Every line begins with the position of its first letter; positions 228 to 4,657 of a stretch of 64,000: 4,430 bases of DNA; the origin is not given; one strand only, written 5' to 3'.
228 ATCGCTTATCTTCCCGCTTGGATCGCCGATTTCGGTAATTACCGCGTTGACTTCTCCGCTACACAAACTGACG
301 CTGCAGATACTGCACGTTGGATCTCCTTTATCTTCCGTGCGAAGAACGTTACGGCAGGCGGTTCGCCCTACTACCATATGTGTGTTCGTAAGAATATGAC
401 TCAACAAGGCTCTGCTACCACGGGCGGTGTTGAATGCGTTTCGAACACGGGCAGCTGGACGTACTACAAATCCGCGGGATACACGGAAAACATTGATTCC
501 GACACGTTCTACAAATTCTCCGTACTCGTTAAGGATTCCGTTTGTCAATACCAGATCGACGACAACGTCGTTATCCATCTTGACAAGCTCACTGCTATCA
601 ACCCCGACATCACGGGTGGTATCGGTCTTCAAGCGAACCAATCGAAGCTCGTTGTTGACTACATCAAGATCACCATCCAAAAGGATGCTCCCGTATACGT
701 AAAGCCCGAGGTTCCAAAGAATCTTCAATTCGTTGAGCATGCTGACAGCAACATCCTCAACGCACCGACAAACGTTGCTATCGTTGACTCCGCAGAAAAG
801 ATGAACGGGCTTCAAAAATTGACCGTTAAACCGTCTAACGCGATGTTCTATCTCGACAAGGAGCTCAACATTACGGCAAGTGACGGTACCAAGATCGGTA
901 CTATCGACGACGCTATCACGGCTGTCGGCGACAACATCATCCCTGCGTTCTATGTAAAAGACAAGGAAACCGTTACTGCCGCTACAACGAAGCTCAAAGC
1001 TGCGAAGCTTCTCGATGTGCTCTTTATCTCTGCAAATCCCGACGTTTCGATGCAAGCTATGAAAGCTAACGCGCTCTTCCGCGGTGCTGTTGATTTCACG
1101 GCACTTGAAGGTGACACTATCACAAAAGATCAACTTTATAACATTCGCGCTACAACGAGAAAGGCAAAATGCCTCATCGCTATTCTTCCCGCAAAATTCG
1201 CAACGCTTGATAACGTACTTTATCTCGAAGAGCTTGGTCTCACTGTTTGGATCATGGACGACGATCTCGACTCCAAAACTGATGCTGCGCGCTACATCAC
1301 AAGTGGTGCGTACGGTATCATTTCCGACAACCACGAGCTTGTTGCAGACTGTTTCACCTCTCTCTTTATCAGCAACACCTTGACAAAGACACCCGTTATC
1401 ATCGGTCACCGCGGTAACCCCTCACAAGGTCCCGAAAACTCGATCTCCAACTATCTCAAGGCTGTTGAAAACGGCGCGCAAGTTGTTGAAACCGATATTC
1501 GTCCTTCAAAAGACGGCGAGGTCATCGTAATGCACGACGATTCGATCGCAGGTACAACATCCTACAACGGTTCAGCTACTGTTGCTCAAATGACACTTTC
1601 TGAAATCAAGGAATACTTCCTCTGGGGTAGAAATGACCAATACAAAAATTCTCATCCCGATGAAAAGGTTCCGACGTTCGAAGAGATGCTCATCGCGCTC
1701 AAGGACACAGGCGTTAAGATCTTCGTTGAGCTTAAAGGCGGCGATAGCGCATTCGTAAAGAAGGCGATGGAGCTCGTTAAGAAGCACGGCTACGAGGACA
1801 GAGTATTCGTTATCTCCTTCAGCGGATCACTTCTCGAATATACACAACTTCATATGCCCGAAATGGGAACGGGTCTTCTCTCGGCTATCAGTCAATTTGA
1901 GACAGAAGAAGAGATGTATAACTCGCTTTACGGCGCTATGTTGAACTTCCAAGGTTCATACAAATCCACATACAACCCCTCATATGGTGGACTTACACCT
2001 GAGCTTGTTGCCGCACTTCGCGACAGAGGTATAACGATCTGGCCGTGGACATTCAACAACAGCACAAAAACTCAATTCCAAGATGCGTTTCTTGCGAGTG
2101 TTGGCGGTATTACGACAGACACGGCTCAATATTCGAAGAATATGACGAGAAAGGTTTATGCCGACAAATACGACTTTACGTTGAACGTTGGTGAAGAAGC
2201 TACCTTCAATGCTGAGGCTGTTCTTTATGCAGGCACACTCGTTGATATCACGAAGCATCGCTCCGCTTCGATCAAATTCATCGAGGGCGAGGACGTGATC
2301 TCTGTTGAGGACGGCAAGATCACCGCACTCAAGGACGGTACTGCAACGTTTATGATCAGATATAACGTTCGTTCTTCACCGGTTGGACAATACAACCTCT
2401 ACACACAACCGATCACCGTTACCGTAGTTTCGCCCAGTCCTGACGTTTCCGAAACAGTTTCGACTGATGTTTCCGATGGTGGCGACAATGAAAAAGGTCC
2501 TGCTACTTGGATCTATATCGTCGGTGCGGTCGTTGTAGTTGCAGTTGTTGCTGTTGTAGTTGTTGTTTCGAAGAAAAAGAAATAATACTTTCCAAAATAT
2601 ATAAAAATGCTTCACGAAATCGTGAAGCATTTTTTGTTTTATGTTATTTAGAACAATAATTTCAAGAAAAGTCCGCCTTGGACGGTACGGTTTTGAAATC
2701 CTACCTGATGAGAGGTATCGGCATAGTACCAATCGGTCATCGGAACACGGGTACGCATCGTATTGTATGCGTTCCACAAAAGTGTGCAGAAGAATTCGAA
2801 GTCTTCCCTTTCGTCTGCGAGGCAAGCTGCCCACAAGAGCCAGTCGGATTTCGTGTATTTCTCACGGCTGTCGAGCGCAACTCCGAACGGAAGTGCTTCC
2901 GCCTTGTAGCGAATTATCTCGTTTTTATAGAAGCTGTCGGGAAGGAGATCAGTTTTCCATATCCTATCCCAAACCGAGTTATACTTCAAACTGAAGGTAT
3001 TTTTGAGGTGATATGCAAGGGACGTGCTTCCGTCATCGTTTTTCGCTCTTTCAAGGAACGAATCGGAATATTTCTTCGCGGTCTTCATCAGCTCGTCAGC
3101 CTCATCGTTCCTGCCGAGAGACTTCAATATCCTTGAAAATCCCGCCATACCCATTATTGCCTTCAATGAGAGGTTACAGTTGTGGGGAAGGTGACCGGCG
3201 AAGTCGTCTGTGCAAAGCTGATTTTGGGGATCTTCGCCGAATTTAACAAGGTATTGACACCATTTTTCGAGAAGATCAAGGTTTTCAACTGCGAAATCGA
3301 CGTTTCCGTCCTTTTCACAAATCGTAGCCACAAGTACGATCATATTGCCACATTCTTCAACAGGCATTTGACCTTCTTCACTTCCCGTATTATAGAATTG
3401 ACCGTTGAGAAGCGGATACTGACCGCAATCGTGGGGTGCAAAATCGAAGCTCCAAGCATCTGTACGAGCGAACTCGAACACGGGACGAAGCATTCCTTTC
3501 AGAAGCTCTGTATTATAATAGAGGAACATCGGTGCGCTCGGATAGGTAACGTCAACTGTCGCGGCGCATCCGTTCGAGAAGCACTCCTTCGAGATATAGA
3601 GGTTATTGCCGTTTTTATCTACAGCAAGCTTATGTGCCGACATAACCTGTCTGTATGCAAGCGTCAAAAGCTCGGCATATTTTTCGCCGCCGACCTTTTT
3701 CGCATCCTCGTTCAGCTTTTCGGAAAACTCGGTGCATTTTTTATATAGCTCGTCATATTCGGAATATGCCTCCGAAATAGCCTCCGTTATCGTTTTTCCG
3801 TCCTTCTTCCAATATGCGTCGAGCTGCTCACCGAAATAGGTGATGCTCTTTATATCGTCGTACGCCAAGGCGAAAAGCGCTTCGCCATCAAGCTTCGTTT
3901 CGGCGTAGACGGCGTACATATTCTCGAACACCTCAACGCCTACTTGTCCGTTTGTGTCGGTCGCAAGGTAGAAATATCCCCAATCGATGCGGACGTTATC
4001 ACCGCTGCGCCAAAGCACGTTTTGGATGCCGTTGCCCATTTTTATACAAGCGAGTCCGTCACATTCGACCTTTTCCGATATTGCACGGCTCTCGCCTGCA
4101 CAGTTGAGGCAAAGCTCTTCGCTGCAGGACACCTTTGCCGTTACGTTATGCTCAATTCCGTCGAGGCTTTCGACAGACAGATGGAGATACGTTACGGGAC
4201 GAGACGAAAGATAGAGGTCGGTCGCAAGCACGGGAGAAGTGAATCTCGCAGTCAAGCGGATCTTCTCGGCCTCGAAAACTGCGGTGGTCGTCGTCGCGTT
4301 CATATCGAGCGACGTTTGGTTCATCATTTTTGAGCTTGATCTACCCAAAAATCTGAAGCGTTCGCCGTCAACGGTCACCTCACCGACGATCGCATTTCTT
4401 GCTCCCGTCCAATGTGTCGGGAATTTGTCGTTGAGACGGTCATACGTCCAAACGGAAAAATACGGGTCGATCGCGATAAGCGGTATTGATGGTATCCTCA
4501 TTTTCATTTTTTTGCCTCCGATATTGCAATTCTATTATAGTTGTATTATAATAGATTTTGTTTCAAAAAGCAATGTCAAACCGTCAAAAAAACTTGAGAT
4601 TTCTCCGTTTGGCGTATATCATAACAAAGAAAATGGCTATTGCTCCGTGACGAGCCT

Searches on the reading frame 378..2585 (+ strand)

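Call 80: search_protein_families(library=pfam, proteins=[window:378-2585:+], max_evalue=1e-8)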
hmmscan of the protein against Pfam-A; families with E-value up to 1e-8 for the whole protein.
window:378-2585:+ (735 aa): 1 family
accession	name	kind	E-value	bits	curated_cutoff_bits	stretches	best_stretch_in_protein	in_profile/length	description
PF03009.23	GDPD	-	5.8e-31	108.9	23.6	1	344-582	1-241/244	Glycerophosphoryl diester phosphodiesterase family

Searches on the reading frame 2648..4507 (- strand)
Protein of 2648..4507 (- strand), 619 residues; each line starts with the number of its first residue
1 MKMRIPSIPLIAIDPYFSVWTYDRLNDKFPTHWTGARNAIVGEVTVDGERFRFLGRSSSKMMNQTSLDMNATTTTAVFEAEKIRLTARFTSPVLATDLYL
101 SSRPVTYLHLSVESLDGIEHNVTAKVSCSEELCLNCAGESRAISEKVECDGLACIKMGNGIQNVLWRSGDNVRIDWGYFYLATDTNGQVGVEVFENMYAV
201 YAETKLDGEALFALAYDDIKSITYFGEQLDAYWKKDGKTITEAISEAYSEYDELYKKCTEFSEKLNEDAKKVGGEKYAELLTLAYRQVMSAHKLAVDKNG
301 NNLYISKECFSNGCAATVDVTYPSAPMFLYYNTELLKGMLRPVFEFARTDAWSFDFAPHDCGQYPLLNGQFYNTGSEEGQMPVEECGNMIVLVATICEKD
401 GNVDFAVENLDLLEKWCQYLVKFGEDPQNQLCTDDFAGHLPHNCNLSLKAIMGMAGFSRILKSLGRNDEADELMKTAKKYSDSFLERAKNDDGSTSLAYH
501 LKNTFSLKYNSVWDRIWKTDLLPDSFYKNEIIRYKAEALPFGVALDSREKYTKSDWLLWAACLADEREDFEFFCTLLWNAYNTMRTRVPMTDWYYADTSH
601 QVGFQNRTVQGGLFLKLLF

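Call 80: search_protein_families(library=pfam, proteins=[window:2648-4507:-], max_evalue=1e-8)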
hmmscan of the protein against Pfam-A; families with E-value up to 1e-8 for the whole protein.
window:2648-4507:- (619 aa): 3 families
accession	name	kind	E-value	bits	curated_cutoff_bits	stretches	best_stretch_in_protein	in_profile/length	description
PF16335.10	GtaA_6_Hairpin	-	1.1e-120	403.5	24.9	1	274-617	1-343/343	Glutaminase A six helical-hairpin domain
PF17168.10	DUF5127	-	4.7e-34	118.6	28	2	72-188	1-114/229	Domain of unknown function (DUF5127)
PF16334.10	DUF4964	-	2.8e-17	62.7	30.7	1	2-61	23-83/88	Domain of unknown function (DUF4964)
